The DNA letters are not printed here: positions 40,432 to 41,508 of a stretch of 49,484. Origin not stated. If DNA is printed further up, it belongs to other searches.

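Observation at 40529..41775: Lower-GC two-gene cassette (259-aa TPR-like protein plus PIN nuclease) inserted into the conserved dnaX-ybaB-recR operon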

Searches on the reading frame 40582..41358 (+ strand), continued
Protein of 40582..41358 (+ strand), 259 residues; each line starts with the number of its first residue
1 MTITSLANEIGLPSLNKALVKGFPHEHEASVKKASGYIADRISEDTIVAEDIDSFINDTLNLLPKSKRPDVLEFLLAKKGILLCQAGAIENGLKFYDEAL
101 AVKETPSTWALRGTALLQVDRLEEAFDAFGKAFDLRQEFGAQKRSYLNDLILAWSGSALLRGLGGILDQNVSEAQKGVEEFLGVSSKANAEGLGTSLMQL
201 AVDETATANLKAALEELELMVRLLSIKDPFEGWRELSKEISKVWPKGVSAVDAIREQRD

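Call 46: predict_structure(alignment_id=A3)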
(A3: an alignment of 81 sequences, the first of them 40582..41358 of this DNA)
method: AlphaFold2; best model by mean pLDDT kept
length: 259 residues; sequences in the alignment: 81
mean_pLDDT: 89.2   pTM: 0.84
mean pLDDT of the five models: 89.2, 88.4, 88.1, 88.0, 87.6
residues with pLDDT >= 90: 169; 70-90: 74; 50-70: 16; < 50: 0
segments of 3 or more residues with pLDDT < 50: none
pLDDT, mean of each block of 10 residues (from residue 1): 83 68 80 89 90 94 93 95 93 97 95 94 97 94 90 94 94 96 97 90 78 93 92 89 77 66
secondary structure, 60 per line:
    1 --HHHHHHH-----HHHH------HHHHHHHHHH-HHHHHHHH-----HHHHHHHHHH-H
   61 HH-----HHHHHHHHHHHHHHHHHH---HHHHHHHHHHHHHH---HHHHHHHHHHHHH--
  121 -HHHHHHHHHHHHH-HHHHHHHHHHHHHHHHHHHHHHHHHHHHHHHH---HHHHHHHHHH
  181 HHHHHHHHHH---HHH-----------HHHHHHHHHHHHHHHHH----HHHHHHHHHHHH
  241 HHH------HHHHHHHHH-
elements in order: H3-9 H15-18 H25-34 H36-43 H49-58 H68-85 H89-102 H106-118 H122-134 H136-167 H171-190 H208-224 H229-243 H250-258

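Call 51: fold_search(model_id=the predicted structure, library=pdb)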
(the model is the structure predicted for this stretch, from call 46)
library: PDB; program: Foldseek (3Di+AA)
matches with E <= 10: 1134; with E <= 0.001: 0
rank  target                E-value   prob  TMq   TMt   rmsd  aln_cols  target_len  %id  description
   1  3vty_D                8.4e-03  1.00  0.31  0.42  10.8       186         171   16  Crystal structure of MamA (released 2012-10-31)
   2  3vty_C                9.5e-03  1.00  0.35  0.46  10.4       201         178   15  Crystal structure of MamA (released 2012-10-31)
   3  6q6g_J                1.8e-02  0.93  0.24  0.14  18.6       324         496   15  Cryo-EM structure of the APC/C-Cdc20-Cdk2-cyclinA2-Cks2 complex, the D1 box class (released 2019-09-11)
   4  6b85_A                1.9e-02  1.00  0.35  0.41   7.7       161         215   24  Crystal structure of transmembrane protein TMHC4_R (released 2018-03-14)
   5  6swu_E                1.9e-02  1.00  0.42  0.40   7.1       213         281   14  Crystal structure of the TPR domain of KLC1 in complex with an engineered high-affinity cargo peptide. (released 2020-09-30)
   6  7ai4_B                2.1e-02  1.00  0.41  0.44   9.7       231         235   14  Crystal structure of the KLC1-TPR domain truncated from its nonTPR region ([A1-B6]-Delta-nonTPR fragment) (released 2021-10-06)
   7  4r7s                  2.2e-02  0.99  0.32  0.32  15.6       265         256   15  Crystal structure of a tetratricopeptide repeat protein (PARMER_03812) from Parabacteroides merdae ATCC 43184 at 2.39 A  (released 2014-10-01)
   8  9qhc_B                2.5e-02  0.97  0.28  0.27  17.3       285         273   15  Crystal structure of 8-repeat CTPR protein with eliminated coordination sites (released 2025-10-22)
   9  3gw4_A                2.8e-02  1.00  0.37  0.48  12.5       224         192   11  Crystal structure of uncharacterized protein from Deinococcus radiodurans. Northeast Structural Genomics Consortium Ta (released 2009-04-21)
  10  3fp3                  3.2e-02  1.00  0.34  0.20  10.4       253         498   14  Crystal structure of Tom71 (released 2009-07-28)
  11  5g05_F                3.2e-02  0.87  0.22  0.15  16.8       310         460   12  Cryo-EM structure of combined apo phosphorylated APC (released 2016-05-25)
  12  1fch_B                3.3e-02  1.00  0.37  0.33  12.7       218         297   19  CRYSTAL STRUCTURE OF THE PTS1 COMPLEXED TO THE TPR REGION OF HUMAN PEX5 (released 2000-12-06)
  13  6vbu_4                3.3e-02  0.97  0.25  0.18  15.9       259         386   14  Structure of the bovine BBSome complex (released 2020-01-29)
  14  6ejn_A                3.6e-02  1.00  0.40  0.39  12.0       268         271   14  The KLC2 TPR domain bound to the JIP3 leucine zipper domain (released 2018-09-05)
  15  8fwd_1                3.7e-02  1.00  0.29  0.52  10.1       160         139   19  Fast and versatile sequence- independent protein docking for nanomaterials design using RPXDock (released 2023-05-10)
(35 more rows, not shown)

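Call 84: find_related_loci(query=A3, collection=viral_contigs, flank=4000)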
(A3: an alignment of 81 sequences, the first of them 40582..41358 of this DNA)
Query A3 (259 aa) in viral_contigs; peptide patterns used: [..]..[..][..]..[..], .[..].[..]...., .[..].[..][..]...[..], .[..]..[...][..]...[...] (x = any residue, [..] = any of these).
91 stretches matched a pattern, but none encodes a relative of the query by tblastn (E <= 1e-3).
